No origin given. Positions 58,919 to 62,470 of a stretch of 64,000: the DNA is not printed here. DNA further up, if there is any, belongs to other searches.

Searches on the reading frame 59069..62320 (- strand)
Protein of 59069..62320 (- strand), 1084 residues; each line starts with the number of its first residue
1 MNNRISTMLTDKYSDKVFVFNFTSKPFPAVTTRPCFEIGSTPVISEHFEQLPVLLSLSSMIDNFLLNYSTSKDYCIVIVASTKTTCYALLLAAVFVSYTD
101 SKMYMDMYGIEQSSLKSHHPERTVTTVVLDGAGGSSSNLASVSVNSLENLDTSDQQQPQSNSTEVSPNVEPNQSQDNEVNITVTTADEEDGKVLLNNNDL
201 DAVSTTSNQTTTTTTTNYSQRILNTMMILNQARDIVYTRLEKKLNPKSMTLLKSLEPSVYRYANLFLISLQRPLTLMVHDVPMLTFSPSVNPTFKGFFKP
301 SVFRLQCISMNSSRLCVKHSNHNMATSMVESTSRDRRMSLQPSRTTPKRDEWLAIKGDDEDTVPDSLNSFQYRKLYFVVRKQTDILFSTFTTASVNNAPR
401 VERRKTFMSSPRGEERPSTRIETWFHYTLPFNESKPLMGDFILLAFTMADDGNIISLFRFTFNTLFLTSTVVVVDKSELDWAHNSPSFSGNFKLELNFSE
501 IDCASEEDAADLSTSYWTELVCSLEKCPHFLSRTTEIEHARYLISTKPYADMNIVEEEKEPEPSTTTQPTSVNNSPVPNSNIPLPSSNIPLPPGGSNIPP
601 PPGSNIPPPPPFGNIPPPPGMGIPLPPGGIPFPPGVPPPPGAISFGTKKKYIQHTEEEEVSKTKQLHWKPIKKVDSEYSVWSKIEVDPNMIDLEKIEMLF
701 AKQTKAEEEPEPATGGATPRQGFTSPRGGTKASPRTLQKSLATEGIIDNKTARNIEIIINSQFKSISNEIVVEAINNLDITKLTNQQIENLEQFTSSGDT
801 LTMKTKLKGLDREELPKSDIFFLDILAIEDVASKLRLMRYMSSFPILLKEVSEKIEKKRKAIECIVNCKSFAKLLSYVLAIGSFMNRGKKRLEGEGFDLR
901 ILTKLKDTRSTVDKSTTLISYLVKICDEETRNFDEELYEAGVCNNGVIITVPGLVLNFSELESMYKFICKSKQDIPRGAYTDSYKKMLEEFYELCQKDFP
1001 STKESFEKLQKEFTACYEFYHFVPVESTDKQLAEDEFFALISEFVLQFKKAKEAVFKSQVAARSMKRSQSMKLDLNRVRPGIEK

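Call 5: search_protein_families(library=pfam, proteins=[window:59069-62320:-])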
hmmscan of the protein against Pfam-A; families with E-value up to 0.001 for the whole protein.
window:59069-62320:- (1084 aa): 2 families
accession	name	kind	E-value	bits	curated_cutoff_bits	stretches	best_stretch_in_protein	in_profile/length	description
PF02181.28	FH2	-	1.1e-52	179.9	34.8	1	657-1049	5-372/372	Formin Homology 2 Domain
PF10409.15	PTEN_C2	-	1.2e-08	35.1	27.1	1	429-500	58-133/133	C2 domain of PTEN tumour-suppressor protein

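Call 34: find_homologous_proteins(query=window:59069-62320:-, max_evalue=1e-40)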
Query window:59069-62320:- (1084 aa): 4 proteins with E <= 1e-40 among 8000 candidates.
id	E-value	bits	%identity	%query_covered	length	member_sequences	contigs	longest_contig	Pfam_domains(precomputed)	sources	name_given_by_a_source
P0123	0.0e+0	2443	100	100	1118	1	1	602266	PF10409.16,PF02181.29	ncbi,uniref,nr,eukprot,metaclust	ncbi:FH2 domain-containing protein [Naegleria gruberi]|uniref:FH2 domain-containing protein n=1 Tax=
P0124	0.0e+0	1360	61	99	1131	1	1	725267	PF10409.16,PF02181.29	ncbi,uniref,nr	ncbi:hypothetical protein C9374_000499 [Naegleria lovaniensis]|uniref:FH2 domain-containing protein 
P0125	0.0e+0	1303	56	99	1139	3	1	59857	PF10409.16,PF02181.29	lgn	-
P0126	4.8e-170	586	41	66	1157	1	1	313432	PF10409.16,PF02181.29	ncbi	ncbi:hypothetical protein ABK040_015495 [Willaertia magna]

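Call 37: find_encoding_contigs(protein=P0124, flank=10000, max_places=2)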
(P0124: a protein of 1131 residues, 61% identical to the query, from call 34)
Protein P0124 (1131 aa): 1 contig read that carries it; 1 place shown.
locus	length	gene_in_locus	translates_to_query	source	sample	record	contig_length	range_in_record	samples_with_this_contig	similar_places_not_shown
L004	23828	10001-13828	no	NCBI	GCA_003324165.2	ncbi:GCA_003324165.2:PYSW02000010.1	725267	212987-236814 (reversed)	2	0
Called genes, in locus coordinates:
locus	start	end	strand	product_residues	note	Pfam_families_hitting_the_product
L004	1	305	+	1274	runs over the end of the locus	-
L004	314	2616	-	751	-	PF23276:TPR_24 (weak), PF13041:PPR_2 (weak), PF13812:PPR_3 (weak), PF17177:PPR_long, PF13041:PPR_2, PF23276:TPR_24, PF13041:PPR_2, PF13812:PPR_3, +3 more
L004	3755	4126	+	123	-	-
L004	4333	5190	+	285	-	-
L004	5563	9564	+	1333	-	PF13516:LRR_6 (faint), PF27087:LRR_TMOD-LMOD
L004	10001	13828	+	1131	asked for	PF10409:PTEN_C2, PF02181:FH2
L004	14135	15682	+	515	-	-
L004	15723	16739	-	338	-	PF04299:FMN_bind_2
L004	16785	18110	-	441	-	PF00646:F-box (faint), PF12937:F-box-like (weak)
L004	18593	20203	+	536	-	PF10508:Proteasom_PSMB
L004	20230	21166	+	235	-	PF04430:DUF498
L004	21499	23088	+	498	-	-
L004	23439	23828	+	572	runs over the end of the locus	PF24807:WD40_CDC20-Fz (weak), PF25173:Beta-prop_WDR3_1st (weak), PF25175:Beta-prop_WDR5 (weak), PF23381:Beta-prop_IFT122_1st (weak), PF25174:Beta-prop_THOC3 (weak), PF23381:Beta-prop_IFT122_1st (weak), PF23775:Beta-prop_RIG_2nd (weak), PF25174:Beta-prop_THOC3 (weak), +14 more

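Call 38: find_encoding_contigs(protein=P0125, flank=10000, max_places=2)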
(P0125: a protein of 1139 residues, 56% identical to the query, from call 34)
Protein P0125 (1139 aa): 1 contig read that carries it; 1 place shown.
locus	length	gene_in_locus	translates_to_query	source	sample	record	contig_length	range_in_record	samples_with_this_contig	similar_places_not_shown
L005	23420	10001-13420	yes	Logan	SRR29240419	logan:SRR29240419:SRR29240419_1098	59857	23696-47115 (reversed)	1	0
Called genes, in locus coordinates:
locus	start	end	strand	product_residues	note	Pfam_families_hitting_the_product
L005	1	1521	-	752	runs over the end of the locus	PF23276:TPR_24 (weak), PF13041:PPR_2 (weak), PF17177:PPR_long, PF13041:PPR_2, PF23276:TPR_24 (weak), PF01535:PPR (weak), PF12854:PPR_1, PF13041:PPR_2, +5 more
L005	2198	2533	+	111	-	-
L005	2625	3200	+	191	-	-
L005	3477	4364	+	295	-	-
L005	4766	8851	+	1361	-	PF13516:LRR_6 (faint), PF27087:LRR_TMOD-LMOD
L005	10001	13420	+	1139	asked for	PF10409:PTEN_C2, PF02181:FH2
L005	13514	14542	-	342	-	PF04299:FMN_bind_2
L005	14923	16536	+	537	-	PF10508:Proteasom_PSMB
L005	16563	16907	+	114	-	-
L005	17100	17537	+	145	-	PF04430:DUF498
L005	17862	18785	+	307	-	-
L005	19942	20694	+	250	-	-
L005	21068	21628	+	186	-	PF23381:Beta-prop_IFT122_1st, PF23414:Beta-prop_EML_2 (faint), PF23775:Beta-prop_RIG_2nd (weak), PF00400:WD40 (faint), PF25174:Beta-prop_THOC3, PF24807:WD40_CDC20-Fz (weak)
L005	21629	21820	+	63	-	-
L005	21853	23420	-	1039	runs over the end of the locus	-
